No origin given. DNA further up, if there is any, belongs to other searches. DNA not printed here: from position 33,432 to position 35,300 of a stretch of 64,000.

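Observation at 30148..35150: Orphan REC-PglZ (PorX-like) response regulator heading an operon with an MsbA-like exporter, a class V aminotransferase and a HIT protein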

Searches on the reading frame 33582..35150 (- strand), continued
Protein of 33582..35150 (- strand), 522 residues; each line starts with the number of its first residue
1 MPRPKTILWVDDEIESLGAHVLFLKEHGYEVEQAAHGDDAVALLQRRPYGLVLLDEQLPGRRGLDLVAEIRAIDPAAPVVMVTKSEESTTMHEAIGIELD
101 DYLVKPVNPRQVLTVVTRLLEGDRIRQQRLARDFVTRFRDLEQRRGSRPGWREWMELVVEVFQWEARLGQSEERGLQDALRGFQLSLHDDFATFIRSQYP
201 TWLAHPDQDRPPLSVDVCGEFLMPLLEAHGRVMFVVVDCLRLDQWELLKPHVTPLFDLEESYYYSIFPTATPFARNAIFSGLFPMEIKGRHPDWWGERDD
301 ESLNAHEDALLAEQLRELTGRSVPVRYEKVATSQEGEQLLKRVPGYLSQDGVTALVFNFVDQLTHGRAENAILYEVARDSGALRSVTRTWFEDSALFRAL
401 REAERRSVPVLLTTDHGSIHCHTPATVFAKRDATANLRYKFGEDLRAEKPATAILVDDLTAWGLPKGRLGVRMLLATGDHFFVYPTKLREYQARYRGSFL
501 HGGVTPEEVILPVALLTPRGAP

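Call 37: search_protein_families(library=pfam, proteins=[L068:11554-11991:+, L074:11992-12678:+, L068:12648-13136:+, L068:13140-13982:+, L070:7895-9193:+, L061:8487-9905:+, L068:18909-20363:+, L076:8604-9860:+, L073:7444-8712:+, L059:1511-2047:+], max_evalue=0.001)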
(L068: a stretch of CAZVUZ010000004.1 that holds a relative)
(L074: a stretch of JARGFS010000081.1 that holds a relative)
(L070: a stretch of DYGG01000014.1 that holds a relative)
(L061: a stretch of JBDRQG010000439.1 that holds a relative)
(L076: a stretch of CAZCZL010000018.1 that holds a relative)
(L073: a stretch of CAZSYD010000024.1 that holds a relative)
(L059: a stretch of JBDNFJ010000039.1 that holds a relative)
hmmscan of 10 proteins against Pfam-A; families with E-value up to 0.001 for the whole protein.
L068:11554-11991:+ (145 aa): 1 family
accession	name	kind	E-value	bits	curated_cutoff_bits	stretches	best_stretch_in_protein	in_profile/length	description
PF02367.23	TsaE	-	3.4e-40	137.4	26.6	1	10-137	2-128/128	Threonylcarbamoyl adenosine biosynthesis protein TsaE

L074:11992-12678:+ (228 aa): 1 family
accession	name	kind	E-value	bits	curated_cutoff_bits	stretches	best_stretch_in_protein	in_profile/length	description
PF00814.31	TsaD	-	2.3e-13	50.9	24.8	1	37-114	26-106/264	tRNA N6-adenosine threonylcarbamoyltransferase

L068:12648-13136:+ (162 aa): 9 families
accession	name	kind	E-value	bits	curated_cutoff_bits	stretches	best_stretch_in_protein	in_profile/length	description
PF00583.31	Acetyltransf_1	-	1.3e-22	80.7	20.7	1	24-131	3-116/116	Acetyltransferase (GNAT) family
PF13508.13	Acetyltransf_7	-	2.2e-16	60.4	27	1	54-132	6-83/84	Acetyltransferase (GNAT) domain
PF13673.13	Acetyltransf_10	-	3.1e-12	47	23.6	1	27-134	7-110/128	Acetyltransferase (GNAT) domain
PF13527.13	Acetyltransf_9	-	1.9e-08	34.8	25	1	14-133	2-126/127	Acetyltransferase (GNAT) domain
PF13420.13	Acetyltransf_4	-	1.4e-07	32.1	24.3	1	49-139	47-142/155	Acetyltransferase (GNAT) domain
PF21926.2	FeeM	-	5.5e-05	23.4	27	1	76-142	82-146/158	N-acyl amino acid synthase FeeM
PF08445.16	FR47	-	8.3e-05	22.9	22.1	1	69-134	17-80/86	FR47-like protein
PF13302.13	Acetyltransf_3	-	0.0003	21.9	25.4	1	38-132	37-138/138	Acetyltransferase (GNAT) domain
PF18014.7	Acetyltransf_18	-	0.00066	19.8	22.7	1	25-139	1-107/124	Acetyltransferase (GNAT) domain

L068:13140-13982:+ (280 aa): 2 families
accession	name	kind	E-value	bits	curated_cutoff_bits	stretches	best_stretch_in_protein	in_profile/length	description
PF01039.27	Carboxyl_trans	-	2.7e-22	79.5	22.3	1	97-240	32-180/493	Carboxyl transferase domain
PF17848.7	Zn_ribbon_ACC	-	1.2e-06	29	24.5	1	24-49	1-26/26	Acetyl-CoA carboxylase zinc finger domain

L070:7895-9193:+ (432 aa): 2 families
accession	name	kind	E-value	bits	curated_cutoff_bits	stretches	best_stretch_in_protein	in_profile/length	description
PF02875.26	Mur_ligase_C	-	3.8e-16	60.5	28.4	1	294-416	1-127/127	Mur ligase, glutamate ligase domain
PF08245.18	Mur_ligase_M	-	2e-12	47.9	24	1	50-267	1-199/200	Mur ligase middle domain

L061:8487-9905:+ (472 aa): 5 families
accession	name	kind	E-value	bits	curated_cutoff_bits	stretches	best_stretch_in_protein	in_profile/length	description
PF02518.31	HATPase_c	-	1.2e-25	90.6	26.4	1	361-464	3-109/111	Histidine kinase-, DNA gyrase B-, and HSP90-like ATPase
PF00512.31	HisKA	-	9.7e-10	38.8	26.9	1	252-313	2-62/66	His Kinase A (phospho-acceptor) domain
PF13185.12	GAF_2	-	1.3e-07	32.4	28.6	1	91-221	11-136/136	GAF domain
PF13492.12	GAF_3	-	5.7e-06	27.2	27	1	175-222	83-129/129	GAF domain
PF01590.32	GAF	-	6.1e-05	24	22.4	1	166-220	79-133/133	GAF domain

L068:18909-20363:+ (484 aa): 10 families
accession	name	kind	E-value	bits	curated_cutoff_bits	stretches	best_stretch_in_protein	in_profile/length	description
PF00158.32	Sigma54_activat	-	5.3e-72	241.4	20.2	1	152-317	2-167/168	Sigma-54 interaction domain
PF00072.30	Response_reg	-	8.9e-27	93.9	30.2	1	14-122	1-110/111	Response regulator receiver domain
PF14532.12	Sigma54_activ_2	-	1.9e-22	80.4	25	1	152-322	1-138/138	Sigma-54 interaction domain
PF25601.1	AAA_lid_14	-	3.9e-20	71.9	27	1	323-387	1-65/87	AAA+ ATPase lid domain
PF02954.25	HTH_8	-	3.3e-11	43.1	22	1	440-478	4-42/42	Bacterial regulatory protein, Fis family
PF07728.20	AAA_5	-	9.8e-06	26.1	22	1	175-294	2-124/139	AAA domain (dynein-related subfamily)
PF07724.20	AAA_2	-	1.8e-05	25.3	27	1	172-300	3-132/166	AAA domain (Cdc48 subfamily)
PF01078.27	Mg_chelatase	-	5.8e-05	23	20.3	0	230-292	93-157/207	Magnesium chelatase, subunit ChlI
PF00493.29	MCM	-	6.7e-05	22.5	23.3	1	171-292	56-172/224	MCM P-loop domain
PF00004.35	AAA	-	0.00015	22.6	21.2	1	175-301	1-116/131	ATPase family associated with various cellular activities (AAA)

L076:8604-9860:+ (418 aa): 3 families
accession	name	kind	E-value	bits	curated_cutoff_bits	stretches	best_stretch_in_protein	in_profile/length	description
PF02518.31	HATPase_c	-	5.3e-19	69.1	26.4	1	310-415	5-110/111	Histidine kinase-, DNA gyrase B-, and HSP90-like ATPase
PF14501.12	HATPase_c_5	-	2.4e-06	27.8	22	1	311-396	6-86/102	GHKL domain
PF00512.31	HisKA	-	2.3e-05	24.8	26.9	1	197-255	6-56/66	His Kinase A (phospho-acceptor) domain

L073:7444-8712:+ (422 aa): 2 families
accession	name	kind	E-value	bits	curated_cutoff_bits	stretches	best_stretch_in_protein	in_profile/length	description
PF00587.30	tRNA-synt_2b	-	5.7e-46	157.3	29.3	1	221-398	4-179/179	tRNA synthetase class II core domain (G, H, P, S and T)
PF02403.27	Seryl_tRNA_N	-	8.3e-32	110.1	28.2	1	1-107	1-108/108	Seryl-tRNA synthetase N-terminal domain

L059:1511-2047:+ (178 aa): 7 families
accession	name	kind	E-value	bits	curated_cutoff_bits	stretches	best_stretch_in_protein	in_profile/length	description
PF12836.13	HHH_3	-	5.2e-23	81.4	27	1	114-175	3-64/65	Helix-hairpin-helix motif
PF00633.29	HHH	-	1.3e-10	41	24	1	117-144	3-30/30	Helix-hairpin-helix motif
PF14520.12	HHH_5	-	1.8e-06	28.8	27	0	119-143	29-53/57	Helix-hairpin-helix domain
PF03934.19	T2SSK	-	7e-05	23.6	24.2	1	117-164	1-48/63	Type II secretion system (T2SS), protein K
PF12826.13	HHH_2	-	0.00015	22.3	27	0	116-146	26-56/64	Helix-hairpin-helix motif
PF21687.3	T2SSK_1st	-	0.00022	22.4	26.2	0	135-175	62-102/107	Type II secretion system (T2SS), protein K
PF14579.12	HHH_6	-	0.00025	21.6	25.6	1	126-169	26-72/90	Helix-hairpin-helix motif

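Call 55: search_protein_families(library=pfam, proteins=[L058:2924-4057:-, L025:7190-8611:-, L017:9522-10388:+, L029:14298-15635:+, L014:14376-15326:-, L019:14460-15260:+, L017:15779-16936:-, L050:19915-21555:-, L057:5760-7292:-, L056:17836-18261:-], max_evalue=0.001)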
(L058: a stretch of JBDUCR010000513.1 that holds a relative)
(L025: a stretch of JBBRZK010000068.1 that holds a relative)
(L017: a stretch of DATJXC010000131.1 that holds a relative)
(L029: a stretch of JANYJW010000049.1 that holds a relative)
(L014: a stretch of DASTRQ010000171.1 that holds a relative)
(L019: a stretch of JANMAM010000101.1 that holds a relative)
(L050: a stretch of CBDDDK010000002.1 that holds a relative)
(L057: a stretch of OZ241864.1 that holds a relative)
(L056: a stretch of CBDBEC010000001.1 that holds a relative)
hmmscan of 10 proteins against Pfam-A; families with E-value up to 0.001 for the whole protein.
L058:2924-4057:- (377 aa): 0 families

L025:7190-8611:- (473 aa): 13 families
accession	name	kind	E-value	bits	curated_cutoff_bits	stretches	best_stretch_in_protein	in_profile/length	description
PF07719.23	TPR_2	-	1.5e-15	56.4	27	2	61-94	1-34/34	Tetratricopeptide repeat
PF00515.34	TPR_1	-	4.4e-12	45.7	27.8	2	66-94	6-34/34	Tetratricopeptide repeat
PF13432.12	TPR_16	-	8.8e-10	39.3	32.7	1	67-123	3-59/65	Tetratricopeptide repeat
PF13181.12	TPR_8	-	1.6e-09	37.6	25.7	0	326-353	5-32/34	Tetratricopeptide repeat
PF13428.12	TPR_14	-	6e-09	36.2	23.5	0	64-96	4-36/44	Tetratricopeptide repeat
PF03783.19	CsgG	-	9.4e-09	35.3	20.8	1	163-253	5-101/210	Curli production assembly/transport component CsgG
PF13414.12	TPR_11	-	7.3e-08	32.4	26.8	1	70-103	3-36/42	TPR repeat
PF13371.12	TPR_9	-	2.3e-07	31.1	35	1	57-96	25-64/73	Tetratricopeptide repeat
PF14559.12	TPR_19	-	3.7e-07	30.8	25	1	48-94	12-58/68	Tetratricopeptide repeat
PF13174.12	TPR_6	-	5.1e-07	30.4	26.3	0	67-92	6-31/33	Tetratricopeptide repeat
PF13424.12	TPR_12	-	1.9e-06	28.4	30.1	0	57-91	41-75/77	Tetratricopeptide repeat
PF13176.12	TPR_7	-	8.2e-05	22.8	27.9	0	332-355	9-34/36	Tetratricopeptide repeat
PF13036.11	LpoB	-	0.00098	19.5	22.3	0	192-253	51-113/147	Peptidoglycan-synthase activator LpoB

L017:9522-10388:+ (288 aa): 1 family
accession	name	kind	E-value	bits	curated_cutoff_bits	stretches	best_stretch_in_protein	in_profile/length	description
PF00535.33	Glycos_transf_2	-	0.00064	20.1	23.3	0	22-98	16-92/168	Glycosyl transferase family 2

L029:14298-15635:+ (445 aa): 5 families
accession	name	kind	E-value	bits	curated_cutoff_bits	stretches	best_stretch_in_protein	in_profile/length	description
PF00534.26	Glycos_transf_1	-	1.6e-38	132.4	26.4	1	252-414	13-170/172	Glycosyl transferases group 1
PF13692.12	Glyco_trans_1_4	-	3.5e-29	102.3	27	1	255-401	2-141/142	Glycosyl transferases group 1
PF13439.12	Glyco_transf_4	-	2.5e-12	47.6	28.5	1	69-211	2-150/170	Glycosyltransferase Family 4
PF13524.12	Glyco_trans_1_2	-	8.8e-08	32.6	25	1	275-431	8-143/144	Glycosyl transferase-like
PF20706.3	GT4-conflict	-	1.9e-07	30.9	26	1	59-428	2-383/385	Family 4 Glycosyltransferase in conflict systems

L014:14376-15326:- (316 aa): 5 families
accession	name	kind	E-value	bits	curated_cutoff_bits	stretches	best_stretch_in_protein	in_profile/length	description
PF13692.12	Glyco_trans_1_4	-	2.8e-14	54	27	1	147-263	5-129/142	Glycosyl transferases group 1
PF00534.26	Glycos_transf_1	-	9.1e-12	45.3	26.4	1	182-253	71-142/172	Glycosyl transferases group 1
PF13439.12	Glyco_transf_4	-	6.2e-06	26.8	28.5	1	16-178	1-144/170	Glycosyltransferase Family 4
PF20706.3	GT4-conflict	-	1.4e-05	24.7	26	1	198-281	276-356/385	Family 4 Glycosyltransferase in conflict systems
PF13524.12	Glyco_trans_1_2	-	0.00059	20.2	25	0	160-283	4-136/144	Glycosyl transferase-like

L019:14460-15260:+ (266 aa): 1 family
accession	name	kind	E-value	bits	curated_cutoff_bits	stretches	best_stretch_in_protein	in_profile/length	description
PF00535.33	Glycos_transf_2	-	2.4e-14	54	23.3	1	19-151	2-141/168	Glycosyl transferase family 2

L017:15779-16936:- (385 aa): 3 families
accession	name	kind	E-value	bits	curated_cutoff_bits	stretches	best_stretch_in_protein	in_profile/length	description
PF01734.28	Patatin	-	1.9e-33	116.8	27.7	1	31-201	1-190/191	Patatin-like phospholipase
PF13459.11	Fer4_15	-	5.7e-06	27.4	22.4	1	312-348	1-36/66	4Fe-4S single cluster domain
PF13370.11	Fer4_13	-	0.00038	21.5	24.5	0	314-349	1-37/58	4Fe-4S single cluster domain of Ferredoxin I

L050:19915-21555:- (546 aa): 1 family
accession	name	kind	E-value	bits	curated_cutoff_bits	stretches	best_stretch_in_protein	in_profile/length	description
PF02538.19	Hydantoinase_B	-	3.4e-192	639.9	26.8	1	20-539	1-517/519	Hydantoinase B/oxoprolinase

L057:5760-7292:- (510 aa): 1 family
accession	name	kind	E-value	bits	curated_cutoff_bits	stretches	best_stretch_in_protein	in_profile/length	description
PF03576.19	Peptidase_S58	-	3e-112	375.5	23.9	1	157-489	1-305/307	Peptidase family S58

L056:17836-18261:- (141 aa): 1 family
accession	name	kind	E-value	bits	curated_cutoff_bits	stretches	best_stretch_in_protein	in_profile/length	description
PF22091.2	DUF6941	-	1.8e-26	93.4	27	1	6-119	3-116/125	Family of unknown function (DUF6941)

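Call 56: find_encoding_contigs(protein=window:33582-35150:-, flank=10000, max_places=4)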
Protein window:33582-35150:- (522 aa): 1 contig read that carries it; 1 place shown.
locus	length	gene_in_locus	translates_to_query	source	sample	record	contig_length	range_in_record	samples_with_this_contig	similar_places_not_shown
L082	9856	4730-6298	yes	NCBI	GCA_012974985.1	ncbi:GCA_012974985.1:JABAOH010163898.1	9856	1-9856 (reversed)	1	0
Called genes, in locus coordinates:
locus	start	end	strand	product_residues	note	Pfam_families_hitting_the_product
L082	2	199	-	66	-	?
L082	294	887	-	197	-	PF01330:RuvA_N, PF00633:HHH (faint), PF14520:HHH_5, PF07499:RuvA_C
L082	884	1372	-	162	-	PF02075:RuvC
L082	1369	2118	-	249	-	PF20772:TACO1_YebC_N, PF01709:Transcrip_reg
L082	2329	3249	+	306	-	PF00892:EamA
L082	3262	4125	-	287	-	PF13481:AAA_25 (weak), PF03796:DnaB_C, PF06745:ATPase (weak), PF13191:AAA_16 (weak)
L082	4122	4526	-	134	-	-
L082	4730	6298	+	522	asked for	PF00072:Response_reg, PF08665:PglZ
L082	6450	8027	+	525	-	PF00664:ABC_membrane, PF00005:ABC_tran, PF02463:SMC_N (faint)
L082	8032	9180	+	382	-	-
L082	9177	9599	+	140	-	PF11969:DcpS_C, PF01230:HIT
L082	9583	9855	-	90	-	?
